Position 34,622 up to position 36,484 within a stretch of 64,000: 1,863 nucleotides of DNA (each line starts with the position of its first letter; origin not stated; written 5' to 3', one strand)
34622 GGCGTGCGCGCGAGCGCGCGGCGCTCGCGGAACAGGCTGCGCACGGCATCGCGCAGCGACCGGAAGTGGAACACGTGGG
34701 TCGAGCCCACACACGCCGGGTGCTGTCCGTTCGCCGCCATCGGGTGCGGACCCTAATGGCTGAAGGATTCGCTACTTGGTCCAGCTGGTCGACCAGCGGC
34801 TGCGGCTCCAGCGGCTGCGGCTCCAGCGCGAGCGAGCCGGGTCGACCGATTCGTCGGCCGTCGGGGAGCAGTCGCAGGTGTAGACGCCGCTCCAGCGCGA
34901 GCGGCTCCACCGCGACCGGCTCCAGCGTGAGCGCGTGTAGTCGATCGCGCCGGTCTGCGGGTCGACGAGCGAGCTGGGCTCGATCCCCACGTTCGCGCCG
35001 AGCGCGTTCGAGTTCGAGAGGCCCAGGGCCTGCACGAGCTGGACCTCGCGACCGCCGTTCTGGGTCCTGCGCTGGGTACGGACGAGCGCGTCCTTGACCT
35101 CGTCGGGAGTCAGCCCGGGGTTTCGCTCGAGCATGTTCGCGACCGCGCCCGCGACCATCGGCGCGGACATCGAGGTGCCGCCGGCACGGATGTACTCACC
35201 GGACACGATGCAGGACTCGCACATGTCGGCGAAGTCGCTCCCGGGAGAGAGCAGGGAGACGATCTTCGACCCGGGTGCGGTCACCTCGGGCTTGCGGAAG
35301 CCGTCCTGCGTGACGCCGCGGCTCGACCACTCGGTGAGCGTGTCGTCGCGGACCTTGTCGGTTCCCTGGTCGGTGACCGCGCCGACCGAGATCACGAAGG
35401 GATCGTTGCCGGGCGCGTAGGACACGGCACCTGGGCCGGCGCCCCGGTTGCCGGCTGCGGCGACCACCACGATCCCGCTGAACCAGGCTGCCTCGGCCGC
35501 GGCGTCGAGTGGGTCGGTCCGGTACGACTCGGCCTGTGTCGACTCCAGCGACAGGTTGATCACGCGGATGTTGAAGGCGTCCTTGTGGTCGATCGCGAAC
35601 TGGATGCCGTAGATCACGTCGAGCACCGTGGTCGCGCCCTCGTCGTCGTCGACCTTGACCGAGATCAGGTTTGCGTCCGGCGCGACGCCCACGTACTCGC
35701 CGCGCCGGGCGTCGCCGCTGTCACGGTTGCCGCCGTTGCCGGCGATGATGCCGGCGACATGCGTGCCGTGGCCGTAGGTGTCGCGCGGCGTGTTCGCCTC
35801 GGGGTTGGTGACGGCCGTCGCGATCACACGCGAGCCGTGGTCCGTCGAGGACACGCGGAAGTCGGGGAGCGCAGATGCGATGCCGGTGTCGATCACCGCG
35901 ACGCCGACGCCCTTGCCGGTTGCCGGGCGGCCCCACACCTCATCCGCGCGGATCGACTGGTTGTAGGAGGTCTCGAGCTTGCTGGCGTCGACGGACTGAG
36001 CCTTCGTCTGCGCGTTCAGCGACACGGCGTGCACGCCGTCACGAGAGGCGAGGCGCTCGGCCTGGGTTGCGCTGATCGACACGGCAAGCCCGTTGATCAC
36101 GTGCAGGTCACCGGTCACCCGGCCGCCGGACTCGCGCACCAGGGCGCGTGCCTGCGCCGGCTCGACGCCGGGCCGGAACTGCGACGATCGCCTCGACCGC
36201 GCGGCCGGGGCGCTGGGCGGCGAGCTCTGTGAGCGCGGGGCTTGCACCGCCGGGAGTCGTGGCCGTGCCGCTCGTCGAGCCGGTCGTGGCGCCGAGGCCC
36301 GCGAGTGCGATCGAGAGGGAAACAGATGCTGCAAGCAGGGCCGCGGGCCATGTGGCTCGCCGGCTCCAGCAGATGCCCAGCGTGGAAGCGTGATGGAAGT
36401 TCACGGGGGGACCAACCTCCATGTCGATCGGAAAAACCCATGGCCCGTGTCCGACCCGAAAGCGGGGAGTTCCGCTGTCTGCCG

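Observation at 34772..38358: Two tandem subtilases end in an unrecognised bipartite (RSRWS)n Arg/Trp pentapeptide-repeat tail with different copy numbers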

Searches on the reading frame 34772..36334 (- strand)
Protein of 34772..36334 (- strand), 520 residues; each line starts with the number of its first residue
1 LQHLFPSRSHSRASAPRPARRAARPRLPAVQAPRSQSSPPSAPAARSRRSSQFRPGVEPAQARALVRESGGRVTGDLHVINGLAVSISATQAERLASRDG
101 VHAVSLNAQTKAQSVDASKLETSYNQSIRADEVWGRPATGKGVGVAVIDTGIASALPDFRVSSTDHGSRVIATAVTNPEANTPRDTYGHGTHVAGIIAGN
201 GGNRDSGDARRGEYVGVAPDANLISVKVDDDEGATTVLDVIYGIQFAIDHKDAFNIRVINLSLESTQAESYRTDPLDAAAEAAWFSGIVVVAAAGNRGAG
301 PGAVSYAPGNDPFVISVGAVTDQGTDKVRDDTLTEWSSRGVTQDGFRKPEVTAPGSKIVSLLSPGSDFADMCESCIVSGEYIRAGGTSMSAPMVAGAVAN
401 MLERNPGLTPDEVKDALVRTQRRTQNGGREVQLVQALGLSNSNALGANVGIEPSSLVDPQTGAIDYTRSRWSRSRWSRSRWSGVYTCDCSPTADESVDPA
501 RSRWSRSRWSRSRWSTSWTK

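Call 3: search_protein_families(library=pfam, proteins=[window:34772-36334:-], max_evalue=1)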
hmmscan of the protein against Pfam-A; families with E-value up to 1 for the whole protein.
window:34772-36334:- (520 aa): 2 families
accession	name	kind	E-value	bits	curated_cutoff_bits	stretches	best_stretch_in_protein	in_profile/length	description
PF00082.27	Peptidase_S8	-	1.5e-53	182.5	21.8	1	140-426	1-278/288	Subtilase family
PF05922.21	Inhibitor_I9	-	0.0079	17.3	21.2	1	78-110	47-79/82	Peptidase inhibitor I9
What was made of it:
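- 34772..36334 (-): P1 subtilase ORF as assembled (520 aa): propeptide, S8 domain, tail and stop codon. Call 3: Peptidase_S8, E 1.5e-53, residues 140-426 = nt 35057-35917.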

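Call 4: search_protein_families(library=ncbifam, proteins=[window:34772-36334:-], max_evalue=10)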
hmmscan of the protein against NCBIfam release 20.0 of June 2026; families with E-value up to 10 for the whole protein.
window:34772-36334:- (520 aa): 9 families
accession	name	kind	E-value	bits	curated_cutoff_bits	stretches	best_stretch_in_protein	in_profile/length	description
TIGR03921.1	T7SS_mycosin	equivalog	7.1e-42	143.8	278.75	1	130-429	3-270/353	type VII secretion-associated serine protease mycosin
NF049966.1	QH_SP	equivalog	1.8e-16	60.1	165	3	218-299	54-127/219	subtilisin-like serine protease QhpE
NF040809.1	germ_prot_CspBA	exception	4.3e-16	57.8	1250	2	167-299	702-826/1099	bifunctional germination protease/germinant receptor pseudoprotease CspBA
NF040553.1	SGO_0316_fam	subfamily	4.4e-16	57.8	1400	3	184-297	355-464/1486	SGO_0316/SGO_0317 family LPXTG-anchored serine peptidase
NF033595.1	denti_PrtP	equivalog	1.8e-11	43.4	300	2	259-426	342-483/606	dentilisin complex serine proteinase subunit PrtP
NF040808.2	CspC_non_triad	exception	2e-10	39.7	675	2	169-299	149-279/556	bile acid germinant receptor pseudoprotease CspC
TIGR03895.1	protease_PatA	subfamily_domain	1.5e-09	37.2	421.05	1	189-419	1-198/606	PatA/PatG family cyanobactin maturation protease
NF042956.1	IteS_antiphage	equivalog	2.7e-07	29.3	900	1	89-407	209-517/747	S8 family anti-phage peptidase IteS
NF051851.1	AtpSerPepEprS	equivalog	1.1e-05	23.6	1700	1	127-423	53-339/988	autotransporter serine peptidase EprS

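Call 10: find_homologous_proteins(query=window:34772-36334:-, max_evalue=1e-20)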
Query window:34772-36334:- (520 aa): 4650 proteins with E <= 1e-20 among 8000 candidates; the best 120 are listed.
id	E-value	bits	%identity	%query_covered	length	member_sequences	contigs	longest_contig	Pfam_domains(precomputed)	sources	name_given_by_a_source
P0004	2.4e-296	1001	100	88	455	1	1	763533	PF00082.28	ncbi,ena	-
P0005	2.8e-270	915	87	86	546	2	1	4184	PF00082.28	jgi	jgi:serine protease AprX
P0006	2.8e-265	899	85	86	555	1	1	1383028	PF00082.28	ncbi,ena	-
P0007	1.4e-250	850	80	88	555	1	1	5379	PF00082.28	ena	-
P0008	4.3e-244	829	79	86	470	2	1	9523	PF00082.28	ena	-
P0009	1.7e-220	751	73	88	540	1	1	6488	PF00082.28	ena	-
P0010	6.8e-216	736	68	91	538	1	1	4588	PF00082.28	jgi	jgi:serine protease AprX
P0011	1.0e-201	689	76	80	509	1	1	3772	PF00082.28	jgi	jgi:serine protease AprX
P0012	1.3e-196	672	67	88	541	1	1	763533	PF00082.28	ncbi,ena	-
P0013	1.8e-195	669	66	88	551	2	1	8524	PF00082.28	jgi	jgi:serine protease AprX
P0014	6.5e-193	660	65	86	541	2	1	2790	PF00082.28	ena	-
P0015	9.4e-193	660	63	91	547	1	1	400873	PF00082.28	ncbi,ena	-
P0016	2.2e-192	658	61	93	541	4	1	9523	PF00082.28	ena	-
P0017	1.0e-191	656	66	86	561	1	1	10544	PF00082.28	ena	-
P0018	1.4e-191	656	66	86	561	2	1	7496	PF00082.28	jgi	jgi:serine protease AprX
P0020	1.3e-188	646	60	88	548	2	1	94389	PF00082.28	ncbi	-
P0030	3.8e-180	618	60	98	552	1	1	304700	PF00082.28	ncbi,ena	-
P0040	1.4e-174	600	58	90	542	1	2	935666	PF00082.28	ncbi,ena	-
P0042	8.6e-173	594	60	90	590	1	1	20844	PF00082.28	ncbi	-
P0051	4.9e-170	585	57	91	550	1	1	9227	PF00082.28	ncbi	-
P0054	7.7e-170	584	59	86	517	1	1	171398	PF00082.28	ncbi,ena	-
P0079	1.4e-165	570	56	95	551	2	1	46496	PF00082.28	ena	-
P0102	3.5e-163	562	57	86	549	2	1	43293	PF00082.28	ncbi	-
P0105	6.4e-163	561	56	88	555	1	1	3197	PF00082.28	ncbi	-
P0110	9.0e-163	561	57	86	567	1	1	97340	PF00082.28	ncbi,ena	-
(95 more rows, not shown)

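Call 22: predict_structure(alignment_id=A1)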
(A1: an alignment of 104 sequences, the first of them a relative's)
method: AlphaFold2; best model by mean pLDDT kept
length: 541 residues; sequences in the alignment: 104
mean_pLDDT: 74.2   pTM: 0.67
mean pLDDT of the five models: 74.2, 73.5, 73.1, 68.5, 57.7
residues with pLDDT >= 90: 151; 70-90: 214; 50-70: 83; < 50: 93
segments of 3 or more residues with pLDDT < 50: 1-5, 7-14, 33-49, 130-136, 395-397, 402-404, 488-515, 521-523, 525-541
pLDDT, mean of each block of 10 residues (from residue 1): 43 52 69 44 35 78 87 87 93 82 79 94 79 42 76 85 94 87 84 81 77 91 89 87 91 71 84 88 72 78 93 83 60 89 79 83 84 85 65 53 61 95 95 97 88 94 91 84 62 30 26 46 44 27 23
secondary structure, 60 per line:
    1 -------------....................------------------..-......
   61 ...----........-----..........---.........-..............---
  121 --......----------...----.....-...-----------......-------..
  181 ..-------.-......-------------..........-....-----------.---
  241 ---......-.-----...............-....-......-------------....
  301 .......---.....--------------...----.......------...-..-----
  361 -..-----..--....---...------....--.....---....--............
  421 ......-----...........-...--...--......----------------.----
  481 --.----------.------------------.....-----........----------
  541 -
elements in order: H14-33 H55-63 E68-75 H81-90 E94-99 E104-110 H111-117 E123-128 H146-150 E166-171 E192-197 H211-220 E244-249 H259-271 H273-276 E278-283 H297-307 E311-315 E337-343 E373-376 E380-382 H389-392 E403-406 H409-426 H432-442 E444-446 E449-451 H454-459 E513-517 E523-530
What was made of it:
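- AlphaFold does not dock the tail on the core (call 22).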

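Call 27: find_encoding_contigs(protein=P0012, flank=10000, max_places=3)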
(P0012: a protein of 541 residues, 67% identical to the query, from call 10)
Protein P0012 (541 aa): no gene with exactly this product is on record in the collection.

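Call 28: find_encoding_contigs(protein=P0040, flank=10000, max_places=3)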
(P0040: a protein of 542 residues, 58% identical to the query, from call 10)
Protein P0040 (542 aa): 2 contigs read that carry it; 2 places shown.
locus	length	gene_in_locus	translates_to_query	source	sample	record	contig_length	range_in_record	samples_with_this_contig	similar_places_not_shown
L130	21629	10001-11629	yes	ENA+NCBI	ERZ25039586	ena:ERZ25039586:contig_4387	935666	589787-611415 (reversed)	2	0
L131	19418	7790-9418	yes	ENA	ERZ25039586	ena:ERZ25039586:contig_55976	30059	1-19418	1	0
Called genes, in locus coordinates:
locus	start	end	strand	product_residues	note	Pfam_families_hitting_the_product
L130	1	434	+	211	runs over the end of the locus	PF00355:Rieske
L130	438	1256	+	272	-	PF01292:Ni_hydr_CYTB (faint), PF00033:Cytochrome_B, PF13631:Cytochrom_B_N_2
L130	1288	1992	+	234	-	PF00032:Cytochrom_B_C, PF13442:Cytochrome_CBB3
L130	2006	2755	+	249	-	PF01209:Ubie_methyltran, PF13489:Methyltransf_23, PF13847:Methyltransf_31, PF08241:Methyltransf_11, PF08242:Methyltransf_12, PF13649:Methyltransf_25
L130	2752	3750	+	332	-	PF00348:polyprenyl_synt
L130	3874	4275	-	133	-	-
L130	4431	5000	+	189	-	PF06559:DCD_N, PF22769:DCD, PF22569:DCD_C (weak), PF00692:dUTPase (weak)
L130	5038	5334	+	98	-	PF02416:TatA_B_E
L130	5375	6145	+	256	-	PF00902:TatC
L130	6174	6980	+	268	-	-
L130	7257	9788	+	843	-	PF13492:GAF_3 (faint), PF00990:GGDEF, PF00563:EAL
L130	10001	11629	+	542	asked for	PF00082:Peptidase_S8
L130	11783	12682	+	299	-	-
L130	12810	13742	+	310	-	-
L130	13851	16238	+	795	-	PF02463:SMC_N (faint), PF20703:nSTAND1 (faint), PF13555:AAA_29 (faint), PF00684:DnaJ_CXXCXGXG (faint), PF00005:ABC_tran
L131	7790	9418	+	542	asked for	PF00082:Peptidase_S8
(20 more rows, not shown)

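Call 38: find_encoding_contigs(protein=P0054, flank=8000, max_places=2)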
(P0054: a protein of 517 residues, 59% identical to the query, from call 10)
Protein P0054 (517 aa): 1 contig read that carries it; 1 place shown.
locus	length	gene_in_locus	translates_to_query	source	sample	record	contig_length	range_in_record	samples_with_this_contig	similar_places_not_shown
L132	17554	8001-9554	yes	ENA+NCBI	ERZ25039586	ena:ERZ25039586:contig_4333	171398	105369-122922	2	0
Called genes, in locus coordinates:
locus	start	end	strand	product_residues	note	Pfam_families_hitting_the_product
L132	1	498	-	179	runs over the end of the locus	PF00156:Pribosyltran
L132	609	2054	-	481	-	PF03007:WS_DGAT_cat, PF06974:WS_DGAT_C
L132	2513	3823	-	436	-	-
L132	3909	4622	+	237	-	-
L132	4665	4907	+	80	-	PF19949:DUF6411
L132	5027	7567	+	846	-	PF00990:GGDEF, PF00563:EAL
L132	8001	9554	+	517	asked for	PF00082:Peptidase_S8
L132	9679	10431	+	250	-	-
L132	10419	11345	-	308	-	PF01436:NHL (faint), PF08450:SGL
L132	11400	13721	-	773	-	PF00756:Esterase (faint), PF00326:Peptidase_S9 (faint)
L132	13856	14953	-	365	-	PF21320:WHD_Rv2258c, PF00891:Methyltransf_2, PF05175:MTS, PF13489:Methyltransf_23, PF13847:Methyltransf_31, PF08241:Methyltransf_11, PF08242:Methyltransf_12, PF13649:Methyltransf_25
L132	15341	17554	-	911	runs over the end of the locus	-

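Call 39: find_encoding_contigs(protein=P0110, flank=8000, max_places=2)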
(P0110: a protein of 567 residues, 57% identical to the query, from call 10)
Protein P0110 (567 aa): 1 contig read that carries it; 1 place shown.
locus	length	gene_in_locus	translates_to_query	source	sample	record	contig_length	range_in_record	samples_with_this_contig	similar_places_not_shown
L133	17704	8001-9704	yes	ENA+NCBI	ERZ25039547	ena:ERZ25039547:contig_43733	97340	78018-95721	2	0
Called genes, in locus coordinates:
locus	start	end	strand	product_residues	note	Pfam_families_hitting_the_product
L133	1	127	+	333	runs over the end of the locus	PF01544:CorA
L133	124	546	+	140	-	PF10604:Polyketide_cyc2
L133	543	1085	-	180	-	-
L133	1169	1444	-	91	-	PF02597:ThiS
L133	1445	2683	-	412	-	PF05810:NinF (faint), PF00291:PALP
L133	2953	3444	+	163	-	PF04677:CwfJ_C_1 (weak), PF01230:HIT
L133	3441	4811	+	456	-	PF02878:PGM_PMM_I, PF02879:PGM_PMM_II, PF02880:PGM_PMM_III, PF00408:PGM_PMM_IV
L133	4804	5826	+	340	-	PF00753:Lactamase_B, PF21221:B_lactamase-like_C (weak)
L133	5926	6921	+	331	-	PF00781:DAGK_cat, PF01513:NAD_kinase (weak), PF19279:YegS_C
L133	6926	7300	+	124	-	PF00903:Glyoxalase, PF22677:Ble-like_N (faint)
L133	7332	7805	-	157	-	PF00583:Acetyltransf_1, PF13673:Acetyltransf_10, PF13508:Acetyltransf_7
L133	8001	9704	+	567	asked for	PF00082:Peptidase_S8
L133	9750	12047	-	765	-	PF13328:HD_4, PF01966:HD, PF04607:RelA_SpoT, PF02824:TGS, PF19296:RelA_AH, PF28438:RelA_RIS, PF13291:ACT_4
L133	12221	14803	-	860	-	PF01368:DHH, PF02272:DHHA1, PF17768:RecJ_OB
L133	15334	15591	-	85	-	-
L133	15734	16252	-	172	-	PF02355:SecD_SecF_C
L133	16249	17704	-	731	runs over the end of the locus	PF07549:Sec_GG (faint), PF21760:SecD_1st, PF22599:SecDF_P1_head, PF02355:SecD_SecF_C, PF03176:MMPL, PF02355:SecD_SecF_C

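Call 51: list_cluster_members(proteins=[P0004, P0012, P0006, P0015, P0020, P0040, P0042, P0051, P0102, P0105])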
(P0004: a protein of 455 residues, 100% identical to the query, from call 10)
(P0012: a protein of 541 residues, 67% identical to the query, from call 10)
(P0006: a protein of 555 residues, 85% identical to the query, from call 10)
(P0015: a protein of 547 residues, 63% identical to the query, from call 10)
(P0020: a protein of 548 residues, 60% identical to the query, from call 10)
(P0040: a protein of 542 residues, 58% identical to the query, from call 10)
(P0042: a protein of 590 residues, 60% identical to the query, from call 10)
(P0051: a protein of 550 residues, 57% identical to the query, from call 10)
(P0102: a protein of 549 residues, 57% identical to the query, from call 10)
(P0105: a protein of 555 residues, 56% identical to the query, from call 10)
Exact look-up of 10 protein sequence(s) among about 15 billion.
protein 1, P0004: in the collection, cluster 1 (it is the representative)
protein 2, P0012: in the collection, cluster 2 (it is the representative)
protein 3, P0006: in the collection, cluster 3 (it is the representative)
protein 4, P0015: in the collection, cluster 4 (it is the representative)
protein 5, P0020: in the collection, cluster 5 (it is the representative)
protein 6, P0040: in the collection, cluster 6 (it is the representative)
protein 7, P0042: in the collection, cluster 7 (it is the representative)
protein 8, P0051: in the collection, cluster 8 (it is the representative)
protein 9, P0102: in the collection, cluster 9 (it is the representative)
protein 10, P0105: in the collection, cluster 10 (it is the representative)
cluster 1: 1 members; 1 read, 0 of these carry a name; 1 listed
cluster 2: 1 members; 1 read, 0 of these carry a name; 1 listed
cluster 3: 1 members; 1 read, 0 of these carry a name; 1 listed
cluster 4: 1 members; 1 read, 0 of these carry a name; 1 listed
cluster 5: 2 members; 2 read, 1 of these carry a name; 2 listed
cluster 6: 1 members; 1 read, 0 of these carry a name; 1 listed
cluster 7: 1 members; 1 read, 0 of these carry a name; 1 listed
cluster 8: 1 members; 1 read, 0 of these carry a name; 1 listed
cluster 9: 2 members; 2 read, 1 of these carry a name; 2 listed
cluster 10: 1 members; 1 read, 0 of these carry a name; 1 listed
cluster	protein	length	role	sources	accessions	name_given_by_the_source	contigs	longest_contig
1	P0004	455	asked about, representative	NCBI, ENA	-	-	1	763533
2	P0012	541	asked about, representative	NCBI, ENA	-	-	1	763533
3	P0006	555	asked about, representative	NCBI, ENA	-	-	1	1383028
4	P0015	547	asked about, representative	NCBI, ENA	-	-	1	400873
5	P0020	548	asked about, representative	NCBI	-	-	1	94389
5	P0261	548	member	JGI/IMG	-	serine protease AprX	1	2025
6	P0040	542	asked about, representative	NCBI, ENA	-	-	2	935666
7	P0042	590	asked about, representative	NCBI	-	-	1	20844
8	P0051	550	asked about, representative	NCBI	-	-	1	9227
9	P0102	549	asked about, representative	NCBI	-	-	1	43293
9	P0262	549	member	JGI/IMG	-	serine protease AprX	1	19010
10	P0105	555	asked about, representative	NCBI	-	-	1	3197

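Call 69: find_encoding_contigs(protein=P0020, flank=6000, max_places=1)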
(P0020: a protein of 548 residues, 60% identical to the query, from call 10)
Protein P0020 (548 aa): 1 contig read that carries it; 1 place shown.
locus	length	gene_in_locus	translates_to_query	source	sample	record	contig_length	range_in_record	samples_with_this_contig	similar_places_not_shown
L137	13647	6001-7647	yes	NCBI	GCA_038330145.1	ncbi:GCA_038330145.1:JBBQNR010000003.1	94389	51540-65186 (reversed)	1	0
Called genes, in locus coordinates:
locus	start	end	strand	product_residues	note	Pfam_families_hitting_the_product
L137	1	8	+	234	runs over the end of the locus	PF00032:Cytochrom_B_C, PF13442:Cytochrome_CBB3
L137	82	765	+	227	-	PF01209:Ubie_methyltran, PF01135:PCMT (weak), PF13489:Methyltransf_23 (weak), PF13847:Methyltransf_31, PF08241:Methyltransf_11, PF08242:Methyltransf_12, PF13649:Methyltransf_25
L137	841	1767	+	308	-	PF00348:polyprenyl_synt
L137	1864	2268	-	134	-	-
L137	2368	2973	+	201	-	PF06559:DCD_N, PF22769:DCD, PF22569:DCD_C, PF00692:dUTPase (weak)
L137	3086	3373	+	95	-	PF02416:TatA_B_E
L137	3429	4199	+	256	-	PF00902:TatC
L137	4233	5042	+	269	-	-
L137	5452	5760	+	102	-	-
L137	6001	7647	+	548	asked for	PF00082:Peptidase_S8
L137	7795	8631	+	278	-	-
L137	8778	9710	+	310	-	-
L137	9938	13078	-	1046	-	PF03176:MMPL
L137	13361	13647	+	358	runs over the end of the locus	PF02350:Epimerase_2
